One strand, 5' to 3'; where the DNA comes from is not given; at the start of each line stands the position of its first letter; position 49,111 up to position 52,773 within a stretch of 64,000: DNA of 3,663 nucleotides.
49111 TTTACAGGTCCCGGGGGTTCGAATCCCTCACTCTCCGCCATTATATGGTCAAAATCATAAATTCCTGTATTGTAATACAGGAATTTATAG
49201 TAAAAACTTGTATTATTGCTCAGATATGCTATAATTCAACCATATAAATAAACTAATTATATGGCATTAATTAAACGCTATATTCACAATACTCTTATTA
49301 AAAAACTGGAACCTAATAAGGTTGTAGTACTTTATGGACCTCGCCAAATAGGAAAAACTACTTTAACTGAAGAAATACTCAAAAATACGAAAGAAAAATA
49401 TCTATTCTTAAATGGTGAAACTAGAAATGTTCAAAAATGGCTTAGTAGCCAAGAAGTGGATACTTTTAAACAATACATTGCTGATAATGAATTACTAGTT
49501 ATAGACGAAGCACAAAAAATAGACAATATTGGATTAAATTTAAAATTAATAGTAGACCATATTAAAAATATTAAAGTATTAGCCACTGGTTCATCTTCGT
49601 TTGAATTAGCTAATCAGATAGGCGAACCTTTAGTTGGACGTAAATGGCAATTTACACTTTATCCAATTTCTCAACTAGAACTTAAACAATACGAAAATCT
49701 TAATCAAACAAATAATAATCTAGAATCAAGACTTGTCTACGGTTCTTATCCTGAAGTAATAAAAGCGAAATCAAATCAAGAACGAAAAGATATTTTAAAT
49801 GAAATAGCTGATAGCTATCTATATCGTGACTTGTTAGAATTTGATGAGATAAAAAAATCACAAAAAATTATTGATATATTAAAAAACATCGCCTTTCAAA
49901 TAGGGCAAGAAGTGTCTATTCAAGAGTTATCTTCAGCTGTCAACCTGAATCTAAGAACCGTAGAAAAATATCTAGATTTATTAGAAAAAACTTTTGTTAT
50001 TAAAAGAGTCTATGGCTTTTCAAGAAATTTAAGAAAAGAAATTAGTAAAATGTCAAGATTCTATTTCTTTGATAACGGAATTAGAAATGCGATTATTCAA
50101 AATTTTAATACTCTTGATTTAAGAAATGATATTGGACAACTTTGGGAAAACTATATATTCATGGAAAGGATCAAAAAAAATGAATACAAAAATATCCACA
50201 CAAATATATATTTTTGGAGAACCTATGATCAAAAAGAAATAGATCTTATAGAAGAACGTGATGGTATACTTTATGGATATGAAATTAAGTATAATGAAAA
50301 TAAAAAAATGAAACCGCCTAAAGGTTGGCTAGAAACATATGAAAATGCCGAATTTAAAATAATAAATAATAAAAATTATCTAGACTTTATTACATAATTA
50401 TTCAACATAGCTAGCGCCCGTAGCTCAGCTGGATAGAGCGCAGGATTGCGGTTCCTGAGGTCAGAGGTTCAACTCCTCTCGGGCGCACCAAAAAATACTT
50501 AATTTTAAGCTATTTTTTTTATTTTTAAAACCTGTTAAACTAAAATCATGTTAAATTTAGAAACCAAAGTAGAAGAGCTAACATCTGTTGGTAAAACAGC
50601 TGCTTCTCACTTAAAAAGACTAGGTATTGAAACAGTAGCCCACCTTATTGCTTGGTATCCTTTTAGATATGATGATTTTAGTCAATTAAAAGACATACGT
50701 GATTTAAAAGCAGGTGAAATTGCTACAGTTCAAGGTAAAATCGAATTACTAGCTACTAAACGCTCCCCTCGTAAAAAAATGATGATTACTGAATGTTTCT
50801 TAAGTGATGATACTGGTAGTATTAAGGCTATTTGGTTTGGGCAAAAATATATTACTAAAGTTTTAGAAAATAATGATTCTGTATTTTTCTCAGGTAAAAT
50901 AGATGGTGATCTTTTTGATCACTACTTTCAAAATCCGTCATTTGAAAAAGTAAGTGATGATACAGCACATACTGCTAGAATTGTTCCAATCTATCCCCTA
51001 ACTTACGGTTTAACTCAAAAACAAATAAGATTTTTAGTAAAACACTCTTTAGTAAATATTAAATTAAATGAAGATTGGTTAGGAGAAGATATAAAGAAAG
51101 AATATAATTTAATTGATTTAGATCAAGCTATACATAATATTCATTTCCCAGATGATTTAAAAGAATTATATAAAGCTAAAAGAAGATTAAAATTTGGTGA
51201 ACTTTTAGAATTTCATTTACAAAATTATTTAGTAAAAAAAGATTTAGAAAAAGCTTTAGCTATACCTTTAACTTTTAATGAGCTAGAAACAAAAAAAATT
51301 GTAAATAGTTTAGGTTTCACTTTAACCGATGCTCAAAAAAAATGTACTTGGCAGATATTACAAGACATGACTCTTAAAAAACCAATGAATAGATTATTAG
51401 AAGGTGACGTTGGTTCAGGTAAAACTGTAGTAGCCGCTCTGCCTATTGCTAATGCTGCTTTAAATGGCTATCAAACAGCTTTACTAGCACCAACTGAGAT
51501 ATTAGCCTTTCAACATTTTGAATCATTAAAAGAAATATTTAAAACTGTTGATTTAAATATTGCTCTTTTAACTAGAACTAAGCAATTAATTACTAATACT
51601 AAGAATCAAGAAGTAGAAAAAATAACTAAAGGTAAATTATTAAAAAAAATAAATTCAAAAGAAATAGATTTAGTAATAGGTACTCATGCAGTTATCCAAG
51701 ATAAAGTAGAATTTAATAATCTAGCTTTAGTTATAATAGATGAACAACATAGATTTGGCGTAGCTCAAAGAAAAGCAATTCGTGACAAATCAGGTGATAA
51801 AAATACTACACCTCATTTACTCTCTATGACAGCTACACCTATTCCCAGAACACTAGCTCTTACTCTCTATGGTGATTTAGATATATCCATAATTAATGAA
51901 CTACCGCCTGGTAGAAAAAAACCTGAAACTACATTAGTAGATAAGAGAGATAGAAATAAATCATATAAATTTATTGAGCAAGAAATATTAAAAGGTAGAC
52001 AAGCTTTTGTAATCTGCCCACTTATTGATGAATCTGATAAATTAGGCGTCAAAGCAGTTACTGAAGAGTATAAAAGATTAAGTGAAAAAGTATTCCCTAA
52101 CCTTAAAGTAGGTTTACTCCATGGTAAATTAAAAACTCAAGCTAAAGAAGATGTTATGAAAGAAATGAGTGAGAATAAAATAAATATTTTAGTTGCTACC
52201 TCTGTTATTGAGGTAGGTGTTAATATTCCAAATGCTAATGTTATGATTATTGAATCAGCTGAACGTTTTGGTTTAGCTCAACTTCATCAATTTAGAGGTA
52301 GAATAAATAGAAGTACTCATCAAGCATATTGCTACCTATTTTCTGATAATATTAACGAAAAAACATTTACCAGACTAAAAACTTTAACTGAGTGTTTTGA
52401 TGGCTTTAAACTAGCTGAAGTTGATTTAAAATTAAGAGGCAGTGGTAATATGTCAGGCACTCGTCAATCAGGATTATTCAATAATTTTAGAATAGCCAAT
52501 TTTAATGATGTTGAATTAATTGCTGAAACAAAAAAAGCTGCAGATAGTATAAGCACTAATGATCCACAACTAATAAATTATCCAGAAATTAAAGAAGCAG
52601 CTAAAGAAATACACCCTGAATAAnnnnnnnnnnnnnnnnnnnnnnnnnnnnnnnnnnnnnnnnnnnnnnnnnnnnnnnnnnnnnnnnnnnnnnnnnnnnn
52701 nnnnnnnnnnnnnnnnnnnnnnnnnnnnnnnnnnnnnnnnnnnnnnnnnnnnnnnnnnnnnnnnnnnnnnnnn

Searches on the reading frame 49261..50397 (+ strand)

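Call 91: search_protein_families(library=pfam, proteins=[window:49261-50397:+], max_evalue=0.0001)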
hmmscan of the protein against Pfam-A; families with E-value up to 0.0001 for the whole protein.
window:49261-50397:+ (378 aa): 5 families
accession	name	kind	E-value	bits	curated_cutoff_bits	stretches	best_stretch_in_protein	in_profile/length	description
PF13635.12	DUF4143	-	3.5e-39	134.6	28.1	1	189-345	2-160/160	Domain of unknown function (DUF4143)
PF13173.12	AAA_14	-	1.1e-29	103.5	27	1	19-141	2-128/129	AAA domain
PF01637.24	ATPase_2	-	2e-06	28.2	33.2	1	16-101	17-105/225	ATPase domain predominantly from Archaea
PF13191.12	AAA_16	-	6.4e-05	24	32.6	0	20-79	25-89/167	AAA ATPase domain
PF20720.3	nSTAND3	-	7.9e-05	22.8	27.2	0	9-61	7-58/155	Novel STAND NTPase 3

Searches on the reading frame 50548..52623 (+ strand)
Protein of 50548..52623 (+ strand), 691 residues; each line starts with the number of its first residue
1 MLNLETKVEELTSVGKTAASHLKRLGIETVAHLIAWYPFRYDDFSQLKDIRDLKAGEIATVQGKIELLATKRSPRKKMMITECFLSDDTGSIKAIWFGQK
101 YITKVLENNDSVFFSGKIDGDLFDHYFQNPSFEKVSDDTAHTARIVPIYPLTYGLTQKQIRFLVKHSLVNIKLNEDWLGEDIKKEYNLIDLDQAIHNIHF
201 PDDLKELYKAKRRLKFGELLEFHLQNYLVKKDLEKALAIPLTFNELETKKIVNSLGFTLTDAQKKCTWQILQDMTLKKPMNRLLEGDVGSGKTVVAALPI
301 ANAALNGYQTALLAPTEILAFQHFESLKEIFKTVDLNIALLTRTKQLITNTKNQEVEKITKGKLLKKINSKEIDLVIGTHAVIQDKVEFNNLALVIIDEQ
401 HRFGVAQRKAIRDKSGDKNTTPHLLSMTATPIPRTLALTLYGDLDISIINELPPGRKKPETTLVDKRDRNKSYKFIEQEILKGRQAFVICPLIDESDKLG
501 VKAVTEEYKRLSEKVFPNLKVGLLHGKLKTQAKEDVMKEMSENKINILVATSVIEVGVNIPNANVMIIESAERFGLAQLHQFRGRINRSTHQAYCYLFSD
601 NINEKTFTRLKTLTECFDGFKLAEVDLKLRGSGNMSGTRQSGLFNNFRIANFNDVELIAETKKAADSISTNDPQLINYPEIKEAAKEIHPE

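Call 91: search_protein_families(library=pfam, proteins=[window:50548-52623:+], max_evalue=0.0001)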
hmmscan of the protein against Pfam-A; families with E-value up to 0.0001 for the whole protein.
window:50548-52623:+ (691 aa): 8 families
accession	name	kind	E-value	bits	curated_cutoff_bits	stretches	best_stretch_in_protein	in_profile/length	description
PF17191.10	RecG_wedge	-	4.3e-27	95.1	23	1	12-169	6-160/162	RecG wedge domain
PF00270.35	DEAD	-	7.8e-24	84.7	26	1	263-436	4-164/167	DEAD/DEAH box helicase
PF00271.37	Helicase_C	-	5e-18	65.8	23.5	1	476-588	6-108/110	Helicase conserved C-terminal domain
PF04851.21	ResIII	-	5.2e-13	49.7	22.5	1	258-431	3-162/164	Type III restriction enzyme, res subunit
PF19833.4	RecG_dom3_C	-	4e-12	46.4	26.8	1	618-676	3-62/87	ATP-dependent DNA helicase RecG, domain 3, C-terminal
PF22590.2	Cas3-like_C_2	-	1.7e-07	31.9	27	1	501-590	12-105/106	CRISPR-associated nuclease/helicase Cas3, C-terminal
PF07517.20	SecA_DEAD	-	8.8e-06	25.6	24.6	1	269-345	82-156/290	SecA DEAD-like domain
PF01336.31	tRNA_anti-codon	-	7.7e-05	23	27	0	67-119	9-58/75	OB-fold nucleic acid binding domain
